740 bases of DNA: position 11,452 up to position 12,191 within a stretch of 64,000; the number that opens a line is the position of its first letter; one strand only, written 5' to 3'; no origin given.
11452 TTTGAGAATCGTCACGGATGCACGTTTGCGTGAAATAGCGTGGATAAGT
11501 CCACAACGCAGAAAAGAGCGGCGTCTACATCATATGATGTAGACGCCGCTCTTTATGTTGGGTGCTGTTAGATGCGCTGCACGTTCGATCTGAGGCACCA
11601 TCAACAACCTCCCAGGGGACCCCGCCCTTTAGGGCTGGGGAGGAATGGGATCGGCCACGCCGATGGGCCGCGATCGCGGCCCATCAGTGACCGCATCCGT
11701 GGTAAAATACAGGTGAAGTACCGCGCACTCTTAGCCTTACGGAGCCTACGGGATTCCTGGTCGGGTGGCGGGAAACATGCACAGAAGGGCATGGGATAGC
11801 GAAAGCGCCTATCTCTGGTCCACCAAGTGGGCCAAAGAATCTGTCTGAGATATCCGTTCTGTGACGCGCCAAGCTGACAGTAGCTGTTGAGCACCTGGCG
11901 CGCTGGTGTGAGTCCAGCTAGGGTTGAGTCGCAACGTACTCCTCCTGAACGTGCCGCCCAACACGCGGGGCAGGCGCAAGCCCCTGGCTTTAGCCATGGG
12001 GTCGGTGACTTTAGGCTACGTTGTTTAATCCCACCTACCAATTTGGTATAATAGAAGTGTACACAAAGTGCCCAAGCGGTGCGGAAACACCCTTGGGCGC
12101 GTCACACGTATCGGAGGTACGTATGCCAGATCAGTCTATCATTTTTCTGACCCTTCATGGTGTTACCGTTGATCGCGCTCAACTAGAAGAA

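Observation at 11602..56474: Three ORF-less IS200/IS605 cassettes that look like stand-alone guide-RNA genes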

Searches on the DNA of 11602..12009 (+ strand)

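Call 10: search_dna_similar(query=window:11602-12009:+, collection=phages, mode=distant, max_rows=30)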
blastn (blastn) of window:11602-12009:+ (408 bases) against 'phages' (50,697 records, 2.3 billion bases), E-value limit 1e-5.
No match.

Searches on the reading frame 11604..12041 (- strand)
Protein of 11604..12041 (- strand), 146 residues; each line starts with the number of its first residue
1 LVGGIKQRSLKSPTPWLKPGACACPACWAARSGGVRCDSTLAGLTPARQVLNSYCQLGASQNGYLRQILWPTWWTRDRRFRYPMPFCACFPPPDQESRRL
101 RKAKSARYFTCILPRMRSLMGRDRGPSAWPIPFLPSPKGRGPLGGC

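Call 99: find_homologous_proteins(query=window:11604-12041:-, max_evalue=0.01)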
Query window:11604-12041:-: 16 candidates shared short words with the query, none scored E <= 0.01.
